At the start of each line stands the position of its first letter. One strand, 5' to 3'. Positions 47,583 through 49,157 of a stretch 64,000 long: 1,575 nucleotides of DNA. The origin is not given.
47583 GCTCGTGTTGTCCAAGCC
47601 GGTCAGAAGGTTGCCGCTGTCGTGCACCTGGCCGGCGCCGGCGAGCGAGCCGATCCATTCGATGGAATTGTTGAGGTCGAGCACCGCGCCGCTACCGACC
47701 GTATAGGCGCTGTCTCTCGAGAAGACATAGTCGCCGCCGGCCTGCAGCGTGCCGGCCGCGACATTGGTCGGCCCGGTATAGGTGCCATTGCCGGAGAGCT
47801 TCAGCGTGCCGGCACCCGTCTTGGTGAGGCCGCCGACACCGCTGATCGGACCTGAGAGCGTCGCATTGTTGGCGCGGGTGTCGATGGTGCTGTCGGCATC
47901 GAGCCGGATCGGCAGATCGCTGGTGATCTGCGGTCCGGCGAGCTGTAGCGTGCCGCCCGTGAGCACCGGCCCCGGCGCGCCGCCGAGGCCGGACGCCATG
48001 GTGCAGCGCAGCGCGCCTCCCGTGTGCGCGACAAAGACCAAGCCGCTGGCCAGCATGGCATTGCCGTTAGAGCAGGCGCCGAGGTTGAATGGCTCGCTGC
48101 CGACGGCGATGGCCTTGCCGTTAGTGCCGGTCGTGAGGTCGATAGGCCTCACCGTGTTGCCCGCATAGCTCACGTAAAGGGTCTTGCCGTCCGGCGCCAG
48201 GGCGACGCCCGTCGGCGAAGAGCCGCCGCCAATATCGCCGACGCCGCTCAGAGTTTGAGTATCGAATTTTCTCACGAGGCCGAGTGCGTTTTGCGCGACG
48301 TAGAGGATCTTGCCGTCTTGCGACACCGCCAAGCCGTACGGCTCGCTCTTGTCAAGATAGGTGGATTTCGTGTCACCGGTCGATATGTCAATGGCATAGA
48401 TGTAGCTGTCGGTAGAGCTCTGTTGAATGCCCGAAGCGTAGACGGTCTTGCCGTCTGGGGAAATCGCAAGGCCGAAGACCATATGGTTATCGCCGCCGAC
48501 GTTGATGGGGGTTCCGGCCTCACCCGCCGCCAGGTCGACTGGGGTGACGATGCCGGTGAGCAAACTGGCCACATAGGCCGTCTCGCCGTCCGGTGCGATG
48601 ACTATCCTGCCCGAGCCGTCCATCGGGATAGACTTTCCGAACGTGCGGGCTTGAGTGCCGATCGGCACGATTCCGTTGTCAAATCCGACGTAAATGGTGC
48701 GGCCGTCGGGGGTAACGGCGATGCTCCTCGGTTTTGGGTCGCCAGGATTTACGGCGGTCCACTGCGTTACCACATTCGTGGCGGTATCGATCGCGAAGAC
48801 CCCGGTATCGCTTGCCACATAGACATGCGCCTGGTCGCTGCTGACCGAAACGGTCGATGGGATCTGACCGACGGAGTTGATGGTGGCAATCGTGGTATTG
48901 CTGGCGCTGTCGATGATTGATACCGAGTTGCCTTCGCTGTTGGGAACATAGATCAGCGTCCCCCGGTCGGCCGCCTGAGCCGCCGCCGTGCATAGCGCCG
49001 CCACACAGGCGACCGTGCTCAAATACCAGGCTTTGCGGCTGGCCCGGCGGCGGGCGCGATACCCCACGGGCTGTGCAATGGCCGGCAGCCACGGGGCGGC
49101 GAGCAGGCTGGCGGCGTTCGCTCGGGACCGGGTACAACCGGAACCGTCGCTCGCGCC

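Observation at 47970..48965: YVTN-type beta-propeller fused to the N-terminus of a type Va autotransporter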

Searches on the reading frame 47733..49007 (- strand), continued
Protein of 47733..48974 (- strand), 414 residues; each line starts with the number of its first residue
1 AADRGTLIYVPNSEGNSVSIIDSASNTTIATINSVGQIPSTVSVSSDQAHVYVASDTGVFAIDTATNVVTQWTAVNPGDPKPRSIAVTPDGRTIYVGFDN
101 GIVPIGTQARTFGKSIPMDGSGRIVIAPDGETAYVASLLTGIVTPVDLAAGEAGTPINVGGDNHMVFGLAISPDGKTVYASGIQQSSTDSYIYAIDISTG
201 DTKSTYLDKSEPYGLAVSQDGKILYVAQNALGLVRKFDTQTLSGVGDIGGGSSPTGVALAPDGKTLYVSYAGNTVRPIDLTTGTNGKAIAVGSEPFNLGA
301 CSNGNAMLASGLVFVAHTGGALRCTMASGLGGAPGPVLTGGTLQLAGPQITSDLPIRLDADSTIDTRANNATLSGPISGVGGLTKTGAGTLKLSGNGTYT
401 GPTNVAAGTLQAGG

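Call 58: fold_search(model_id=the predicted structure, library=pdb)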
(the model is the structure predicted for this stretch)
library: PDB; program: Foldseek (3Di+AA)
matches with E <= 10: 1985; with E <= 0.001: 1873
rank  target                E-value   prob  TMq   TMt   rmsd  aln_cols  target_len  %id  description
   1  1l0q_A                6.0e-22  1.00  0.68  0.67   2.4       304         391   32  Tandem YVTN beta-propeller and PKD domains from an archaeal surface layer protein (released 2002-11-06)
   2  5c2v_B                6.7e-17  1.00  0.62  0.67   3.5       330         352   23  Kuenenia stuttgartiensis Hydrazine Synthase (released 2015-10-14)
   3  5yzv_B                1.9e-16  1.00  0.62  0.80   3.8       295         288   19  Biophysical and structural characterization of the thermostable WD40 domain of a prokaryotic protein, Thermomonospora  (released 2018-10-03)
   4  7bid                  2.2e-16  1.00  0.67  0.88   2.3       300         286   19  Crystal structure of v31WRAP-T, a 7-bladed designer protein (released 2021-09-22)
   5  3ow8_A                1.4e-15  1.00  0.61  0.78   2.7       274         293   19  Crystal Structure of the WD repeat-containing protein 61 (released 2010-09-29)
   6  2ymu_A                2.6e-15  1.00  0.64  0.43   4.3       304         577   19  Structure of a highly repetitive propeller structure (released 2012-10-17)
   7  8era_C                2.7e-15  1.00  0.67  0.81   4.2       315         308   14  RMC-5552 in complex with mTORC1 and FKBP12 (released 2022-12-28)
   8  5mzh_B                6.1e-15  1.00  0.57  0.53   6.6       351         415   14  Crystal structure of ODA16 from Chlamydomonas reinhardtii (released 2017-03-22)
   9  3ow8_C                7.9e-15  1.00  0.62  0.77   3.7       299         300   17  Crystal Structure of the WD repeat-containing protein 61 (released 2010-09-29)
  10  7bif_A                8.8e-15  1.00  0.61  0.81   4.8       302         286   20  Crystal structure of v22WRAP-T, a 7-bladed designer protein (released 2021-09-22)
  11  3ow8_B                9.3e-15  1.00  0.59  0.76   2.8       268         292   19  Crystal Structure of the WD repeat-containing protein 61 (released 2010-09-29)
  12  4jsp_C                9.3e-15  1.00  0.66  0.78   4.0       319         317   13  structure of mTORDeltaN-mLST8-ATPgammaS-Mg complex (released 2013-05-01)
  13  7bie_A                1.2e-14  1.00  0.64  0.84   4.1       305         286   19  Crystal structure of nvWrap-T, a 7-bladed symmetric propeller (released 2021-09-22)
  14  1erj_B                1.5e-14  1.00  0.57  0.62   7.1       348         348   15  CRYSTAL STRUCTURE OF THE C-TERMINAL WD40 DOMAIN OF TUP1 (released 2000-07-26)
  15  5mzh_A                3.9e-14  1.00  0.57  0.53   7.0       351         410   14  Crystal structure of ODA16 from Chlamydomonas reinhardtii (released 2017-03-22)
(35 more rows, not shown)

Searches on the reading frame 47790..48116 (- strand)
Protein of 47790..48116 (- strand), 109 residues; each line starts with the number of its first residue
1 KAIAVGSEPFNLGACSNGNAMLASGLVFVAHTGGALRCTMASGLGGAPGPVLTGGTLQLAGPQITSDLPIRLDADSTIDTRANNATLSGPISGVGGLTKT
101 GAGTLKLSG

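Call 65: find_homologous_proteins(query=A2, max_evalue=0.001)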
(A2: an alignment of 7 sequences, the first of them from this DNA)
Query A2 (7 sequences) (109 aa, profile of the alignment): 98 proteins with E <= 0.001 among 8000 candidates.
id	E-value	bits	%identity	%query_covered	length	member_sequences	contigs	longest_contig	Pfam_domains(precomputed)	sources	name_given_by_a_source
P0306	5.5e-48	179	67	96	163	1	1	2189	-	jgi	jgi:YVTN family beta-propeller protein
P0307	4.7e-46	173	62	98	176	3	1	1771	PF12951.14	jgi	-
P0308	3.8e-40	154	63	86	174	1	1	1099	-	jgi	jgi:YVTN family beta-propeller protein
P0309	1.6e-39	152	59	91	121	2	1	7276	-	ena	-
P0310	2.7e-37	145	65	85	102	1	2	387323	-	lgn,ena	-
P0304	5.2e-33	131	93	68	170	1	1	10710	PF12951.14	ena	-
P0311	6.3e-32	128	62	70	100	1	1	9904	-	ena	-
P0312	3.8e-29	119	58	71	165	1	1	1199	-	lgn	-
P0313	1.1e-26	111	67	66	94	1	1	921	-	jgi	jgi:hypothetical protein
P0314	3.8e-24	102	67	54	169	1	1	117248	PF12951.14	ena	-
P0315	3.5e-23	99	62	54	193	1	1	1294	PF12951.14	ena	-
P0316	1.5e-22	97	67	55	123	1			-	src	-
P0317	8.3e-21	92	64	59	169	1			PF22494.4,PF10282.16,PF21783.3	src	-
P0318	1.8e-19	87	63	54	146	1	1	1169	PF12951.14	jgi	jgi:autotransporter-associated beta strand protein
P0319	1.3e-18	85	47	71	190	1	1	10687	PF12951.14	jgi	jgi:fibronectin-binding autotransporter adhesin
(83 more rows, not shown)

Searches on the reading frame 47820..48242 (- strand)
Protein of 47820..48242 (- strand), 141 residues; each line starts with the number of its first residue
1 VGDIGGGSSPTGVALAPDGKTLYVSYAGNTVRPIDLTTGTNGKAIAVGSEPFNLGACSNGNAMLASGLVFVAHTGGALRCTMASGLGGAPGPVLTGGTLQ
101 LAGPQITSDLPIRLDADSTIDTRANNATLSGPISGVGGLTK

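Call 62: find_homologous_proteins(query=window:47820-48242:-, max_evalue=0.001)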
Query seq(141 aa) (141 aa): 2 proteins with E <= 0.001 among 57 candidates.
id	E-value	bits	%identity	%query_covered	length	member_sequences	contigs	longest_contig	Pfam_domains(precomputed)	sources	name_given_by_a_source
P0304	5.1e-36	142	93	52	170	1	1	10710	PF12951.14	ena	-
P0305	1.1e-17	82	96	34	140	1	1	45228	PF12951.14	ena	-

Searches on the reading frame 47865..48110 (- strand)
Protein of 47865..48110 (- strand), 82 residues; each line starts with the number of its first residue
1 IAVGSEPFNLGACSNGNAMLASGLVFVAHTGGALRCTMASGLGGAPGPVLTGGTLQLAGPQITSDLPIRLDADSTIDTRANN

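Call 78: search_protein_families(library=pfam, proteins=[window:47865-48110:-], max_evalue=5)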
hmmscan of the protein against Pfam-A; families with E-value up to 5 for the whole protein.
window:47865-48110:- (82 aa): 0 families
